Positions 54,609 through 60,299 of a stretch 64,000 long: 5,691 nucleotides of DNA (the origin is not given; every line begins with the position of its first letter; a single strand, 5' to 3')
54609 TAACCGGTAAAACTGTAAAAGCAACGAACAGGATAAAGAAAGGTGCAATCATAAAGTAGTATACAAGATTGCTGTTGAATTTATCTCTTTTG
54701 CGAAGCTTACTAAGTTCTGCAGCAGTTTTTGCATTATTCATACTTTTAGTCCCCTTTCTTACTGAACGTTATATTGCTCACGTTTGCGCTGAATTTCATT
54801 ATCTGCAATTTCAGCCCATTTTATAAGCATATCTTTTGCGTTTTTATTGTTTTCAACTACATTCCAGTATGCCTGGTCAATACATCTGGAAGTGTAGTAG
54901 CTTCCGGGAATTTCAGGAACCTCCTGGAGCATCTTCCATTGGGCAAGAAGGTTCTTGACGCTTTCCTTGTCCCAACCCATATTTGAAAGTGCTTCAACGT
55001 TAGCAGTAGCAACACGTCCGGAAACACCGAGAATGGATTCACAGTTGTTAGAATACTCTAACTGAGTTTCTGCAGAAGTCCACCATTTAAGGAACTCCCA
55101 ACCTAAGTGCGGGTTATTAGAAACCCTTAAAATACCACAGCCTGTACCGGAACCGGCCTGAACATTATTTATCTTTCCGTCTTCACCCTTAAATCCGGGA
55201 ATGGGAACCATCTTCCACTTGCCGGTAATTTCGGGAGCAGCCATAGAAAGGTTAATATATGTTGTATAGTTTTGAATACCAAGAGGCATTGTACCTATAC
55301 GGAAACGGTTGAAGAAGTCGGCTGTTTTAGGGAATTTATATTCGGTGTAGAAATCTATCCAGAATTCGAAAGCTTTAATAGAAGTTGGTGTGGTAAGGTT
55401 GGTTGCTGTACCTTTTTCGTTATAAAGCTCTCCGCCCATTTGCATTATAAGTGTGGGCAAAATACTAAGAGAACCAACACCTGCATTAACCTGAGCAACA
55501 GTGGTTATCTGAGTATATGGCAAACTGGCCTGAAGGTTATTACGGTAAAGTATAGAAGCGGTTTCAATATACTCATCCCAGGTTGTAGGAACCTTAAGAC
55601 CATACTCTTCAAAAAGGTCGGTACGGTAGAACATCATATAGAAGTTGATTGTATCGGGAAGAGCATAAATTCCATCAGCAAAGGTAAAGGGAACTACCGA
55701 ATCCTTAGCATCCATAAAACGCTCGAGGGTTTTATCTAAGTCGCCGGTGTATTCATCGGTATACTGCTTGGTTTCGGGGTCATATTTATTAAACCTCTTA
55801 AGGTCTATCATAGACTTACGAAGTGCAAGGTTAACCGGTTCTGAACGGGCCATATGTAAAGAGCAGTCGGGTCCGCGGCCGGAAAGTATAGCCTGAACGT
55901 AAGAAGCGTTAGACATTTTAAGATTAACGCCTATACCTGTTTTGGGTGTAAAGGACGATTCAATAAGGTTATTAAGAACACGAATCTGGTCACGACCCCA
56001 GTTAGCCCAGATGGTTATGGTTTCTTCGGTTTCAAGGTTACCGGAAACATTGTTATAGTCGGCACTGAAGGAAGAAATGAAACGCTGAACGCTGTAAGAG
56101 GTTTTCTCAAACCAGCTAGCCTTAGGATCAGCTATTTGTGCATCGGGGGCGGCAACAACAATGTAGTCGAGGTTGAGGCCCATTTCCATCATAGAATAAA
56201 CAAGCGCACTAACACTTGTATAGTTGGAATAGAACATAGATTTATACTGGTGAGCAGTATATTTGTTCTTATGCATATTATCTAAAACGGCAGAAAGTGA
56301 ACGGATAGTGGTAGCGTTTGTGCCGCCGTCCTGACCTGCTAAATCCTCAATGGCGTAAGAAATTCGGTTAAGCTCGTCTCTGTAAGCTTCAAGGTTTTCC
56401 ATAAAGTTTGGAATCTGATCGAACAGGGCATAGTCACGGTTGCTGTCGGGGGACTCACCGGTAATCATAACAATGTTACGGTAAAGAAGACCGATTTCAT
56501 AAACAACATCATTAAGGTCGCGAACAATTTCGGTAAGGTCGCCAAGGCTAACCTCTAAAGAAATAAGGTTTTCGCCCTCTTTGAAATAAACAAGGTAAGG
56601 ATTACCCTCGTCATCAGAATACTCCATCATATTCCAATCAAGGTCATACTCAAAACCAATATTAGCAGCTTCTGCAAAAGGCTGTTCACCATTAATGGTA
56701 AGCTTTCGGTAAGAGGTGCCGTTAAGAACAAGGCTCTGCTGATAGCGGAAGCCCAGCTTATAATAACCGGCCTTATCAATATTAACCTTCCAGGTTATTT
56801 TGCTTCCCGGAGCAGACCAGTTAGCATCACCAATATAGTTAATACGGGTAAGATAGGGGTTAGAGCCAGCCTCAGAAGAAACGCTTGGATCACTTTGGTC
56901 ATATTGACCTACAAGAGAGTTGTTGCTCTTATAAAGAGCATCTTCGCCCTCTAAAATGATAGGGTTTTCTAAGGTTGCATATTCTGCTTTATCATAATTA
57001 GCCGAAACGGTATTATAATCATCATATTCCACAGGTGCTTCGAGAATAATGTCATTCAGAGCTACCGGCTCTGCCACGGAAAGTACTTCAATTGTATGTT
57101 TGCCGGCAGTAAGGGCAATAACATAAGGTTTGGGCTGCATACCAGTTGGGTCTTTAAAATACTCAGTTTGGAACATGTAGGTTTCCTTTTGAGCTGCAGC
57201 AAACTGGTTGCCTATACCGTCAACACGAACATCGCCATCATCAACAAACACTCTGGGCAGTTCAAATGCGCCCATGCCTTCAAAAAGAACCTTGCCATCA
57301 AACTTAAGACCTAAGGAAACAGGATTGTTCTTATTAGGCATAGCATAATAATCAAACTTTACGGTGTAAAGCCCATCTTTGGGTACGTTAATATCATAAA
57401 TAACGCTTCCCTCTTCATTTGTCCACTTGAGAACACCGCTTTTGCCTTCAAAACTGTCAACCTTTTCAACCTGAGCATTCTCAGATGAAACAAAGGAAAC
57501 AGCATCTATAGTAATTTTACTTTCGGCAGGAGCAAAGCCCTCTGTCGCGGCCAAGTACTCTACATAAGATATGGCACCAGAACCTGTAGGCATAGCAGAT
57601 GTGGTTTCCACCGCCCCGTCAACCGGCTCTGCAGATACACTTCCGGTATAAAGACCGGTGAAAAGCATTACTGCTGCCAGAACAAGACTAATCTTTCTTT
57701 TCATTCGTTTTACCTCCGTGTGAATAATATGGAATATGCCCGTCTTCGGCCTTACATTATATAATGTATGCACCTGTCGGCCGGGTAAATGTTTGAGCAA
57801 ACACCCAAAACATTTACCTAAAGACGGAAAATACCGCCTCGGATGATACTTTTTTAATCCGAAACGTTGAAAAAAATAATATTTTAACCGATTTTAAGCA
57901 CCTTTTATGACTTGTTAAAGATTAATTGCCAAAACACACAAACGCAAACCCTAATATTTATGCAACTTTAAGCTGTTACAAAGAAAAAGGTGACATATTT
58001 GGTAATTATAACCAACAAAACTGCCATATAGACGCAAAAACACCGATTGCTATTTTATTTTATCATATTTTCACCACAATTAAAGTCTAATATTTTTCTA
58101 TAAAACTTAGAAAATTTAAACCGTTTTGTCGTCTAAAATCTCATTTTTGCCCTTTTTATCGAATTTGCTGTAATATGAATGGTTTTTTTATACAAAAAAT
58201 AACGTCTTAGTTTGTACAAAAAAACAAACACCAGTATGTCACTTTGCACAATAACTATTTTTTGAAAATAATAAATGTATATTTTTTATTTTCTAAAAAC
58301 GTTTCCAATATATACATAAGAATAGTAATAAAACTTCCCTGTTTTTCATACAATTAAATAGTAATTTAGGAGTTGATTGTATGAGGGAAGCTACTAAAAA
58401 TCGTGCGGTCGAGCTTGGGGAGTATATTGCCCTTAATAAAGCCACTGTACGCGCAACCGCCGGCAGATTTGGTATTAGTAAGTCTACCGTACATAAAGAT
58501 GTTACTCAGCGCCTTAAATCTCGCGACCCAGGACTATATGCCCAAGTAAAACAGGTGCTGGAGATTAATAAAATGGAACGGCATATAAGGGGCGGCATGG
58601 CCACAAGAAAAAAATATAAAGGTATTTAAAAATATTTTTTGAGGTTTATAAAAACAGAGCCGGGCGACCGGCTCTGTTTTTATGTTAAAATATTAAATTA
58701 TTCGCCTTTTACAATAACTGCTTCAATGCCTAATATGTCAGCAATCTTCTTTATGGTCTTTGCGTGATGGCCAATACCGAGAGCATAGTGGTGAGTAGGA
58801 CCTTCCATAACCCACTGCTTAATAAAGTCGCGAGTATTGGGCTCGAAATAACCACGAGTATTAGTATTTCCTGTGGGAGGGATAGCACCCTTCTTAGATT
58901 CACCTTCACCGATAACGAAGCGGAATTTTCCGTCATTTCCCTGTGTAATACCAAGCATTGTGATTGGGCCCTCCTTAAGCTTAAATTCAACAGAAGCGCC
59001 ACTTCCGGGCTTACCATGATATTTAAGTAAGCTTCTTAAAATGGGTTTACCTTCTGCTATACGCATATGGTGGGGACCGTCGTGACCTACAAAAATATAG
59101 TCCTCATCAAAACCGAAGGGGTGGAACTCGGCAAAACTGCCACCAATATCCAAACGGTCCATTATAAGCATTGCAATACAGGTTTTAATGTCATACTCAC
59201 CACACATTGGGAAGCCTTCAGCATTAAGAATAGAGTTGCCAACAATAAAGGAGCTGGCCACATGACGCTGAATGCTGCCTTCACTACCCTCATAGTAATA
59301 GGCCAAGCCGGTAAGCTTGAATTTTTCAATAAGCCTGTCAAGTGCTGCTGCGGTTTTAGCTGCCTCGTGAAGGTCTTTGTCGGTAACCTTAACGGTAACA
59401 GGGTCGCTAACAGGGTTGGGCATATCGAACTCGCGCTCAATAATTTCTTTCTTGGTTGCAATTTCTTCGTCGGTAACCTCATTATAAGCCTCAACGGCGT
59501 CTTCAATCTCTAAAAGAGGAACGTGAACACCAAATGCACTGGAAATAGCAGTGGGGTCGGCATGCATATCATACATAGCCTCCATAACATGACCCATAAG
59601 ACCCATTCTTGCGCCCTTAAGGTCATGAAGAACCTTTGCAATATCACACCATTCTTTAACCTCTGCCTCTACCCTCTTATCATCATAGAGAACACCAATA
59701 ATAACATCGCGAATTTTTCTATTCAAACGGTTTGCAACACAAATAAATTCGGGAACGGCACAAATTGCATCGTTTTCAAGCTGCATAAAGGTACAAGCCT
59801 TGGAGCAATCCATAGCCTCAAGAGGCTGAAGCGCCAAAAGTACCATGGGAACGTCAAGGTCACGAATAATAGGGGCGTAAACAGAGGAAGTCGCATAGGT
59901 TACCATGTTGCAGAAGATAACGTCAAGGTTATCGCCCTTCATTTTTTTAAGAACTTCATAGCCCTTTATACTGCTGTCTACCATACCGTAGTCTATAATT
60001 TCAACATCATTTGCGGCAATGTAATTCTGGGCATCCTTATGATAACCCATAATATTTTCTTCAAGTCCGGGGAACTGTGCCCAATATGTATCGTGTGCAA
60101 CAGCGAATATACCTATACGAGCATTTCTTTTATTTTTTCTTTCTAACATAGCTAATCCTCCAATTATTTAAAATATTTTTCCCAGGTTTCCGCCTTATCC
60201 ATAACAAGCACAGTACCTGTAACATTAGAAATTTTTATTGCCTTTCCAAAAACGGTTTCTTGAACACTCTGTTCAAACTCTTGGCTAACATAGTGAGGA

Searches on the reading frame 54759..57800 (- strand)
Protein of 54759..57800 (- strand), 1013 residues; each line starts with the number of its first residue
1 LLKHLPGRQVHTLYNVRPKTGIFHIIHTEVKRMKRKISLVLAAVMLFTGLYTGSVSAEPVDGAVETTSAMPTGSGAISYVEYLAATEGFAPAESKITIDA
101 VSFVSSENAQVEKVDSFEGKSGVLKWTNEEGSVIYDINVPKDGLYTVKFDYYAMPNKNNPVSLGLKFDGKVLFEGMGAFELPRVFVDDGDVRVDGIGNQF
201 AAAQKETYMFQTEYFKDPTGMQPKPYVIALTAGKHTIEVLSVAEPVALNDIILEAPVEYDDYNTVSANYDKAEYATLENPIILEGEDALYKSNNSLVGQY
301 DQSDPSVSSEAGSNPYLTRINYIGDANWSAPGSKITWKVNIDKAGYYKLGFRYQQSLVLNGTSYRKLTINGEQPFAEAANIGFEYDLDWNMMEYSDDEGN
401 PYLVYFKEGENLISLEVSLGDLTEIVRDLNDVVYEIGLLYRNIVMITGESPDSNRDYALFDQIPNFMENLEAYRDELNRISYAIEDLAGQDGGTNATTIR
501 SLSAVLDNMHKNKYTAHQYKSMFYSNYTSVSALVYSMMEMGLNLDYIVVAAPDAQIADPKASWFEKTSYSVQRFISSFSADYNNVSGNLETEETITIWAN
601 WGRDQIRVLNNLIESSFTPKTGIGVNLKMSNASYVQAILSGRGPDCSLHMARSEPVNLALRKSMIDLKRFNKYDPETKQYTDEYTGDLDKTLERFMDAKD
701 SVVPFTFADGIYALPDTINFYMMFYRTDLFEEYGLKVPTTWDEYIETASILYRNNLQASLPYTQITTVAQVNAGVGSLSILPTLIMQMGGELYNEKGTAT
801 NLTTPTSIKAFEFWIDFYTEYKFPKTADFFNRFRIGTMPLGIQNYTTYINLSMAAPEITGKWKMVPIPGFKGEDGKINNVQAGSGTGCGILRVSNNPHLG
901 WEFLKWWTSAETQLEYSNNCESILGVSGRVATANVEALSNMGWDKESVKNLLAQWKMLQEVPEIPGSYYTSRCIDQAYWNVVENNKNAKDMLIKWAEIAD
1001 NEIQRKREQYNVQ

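Call 71: search_protein_families(library=pfam, proteins=[window:54759-57800:-], max_evalue=0.00001)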
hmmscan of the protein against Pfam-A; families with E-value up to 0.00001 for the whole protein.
window:54759-57800:- (1013 aa): 2 families
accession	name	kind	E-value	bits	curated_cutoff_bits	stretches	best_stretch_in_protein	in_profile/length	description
PF13416.11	SBP_bac_8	-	1.2e-17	65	27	1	683-918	57-254/279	Bacterial extracellular solute-binding protein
PF01547.30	SBP_bac_1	-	1.2e-16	62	26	1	692-913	97-306/307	Bacterial extracellular solute-binding protein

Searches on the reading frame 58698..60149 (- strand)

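Call 71: search_protein_families(library=pfam, proteins=[window:58698-60149:-], max_evalue=0.00001)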
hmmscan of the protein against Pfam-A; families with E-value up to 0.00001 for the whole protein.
window:58698-60149:- (483 aa): 3 families
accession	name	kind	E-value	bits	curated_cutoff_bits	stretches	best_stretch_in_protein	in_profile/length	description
PF02952.23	Fucose_iso_C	-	2.5e-08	34.1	29.3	1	378-478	34-140/143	L-fucose isomerase, C-terminal domain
PF11762.14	Arabinose_Iso_C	-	2e-07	31.3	25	1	338-476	3-144/144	L-arabinose isomerase C-terminal domain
PF24856.1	AraA_central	-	3.3e-06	28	24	1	196-330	16-142/148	L-arabinose isomerase central domain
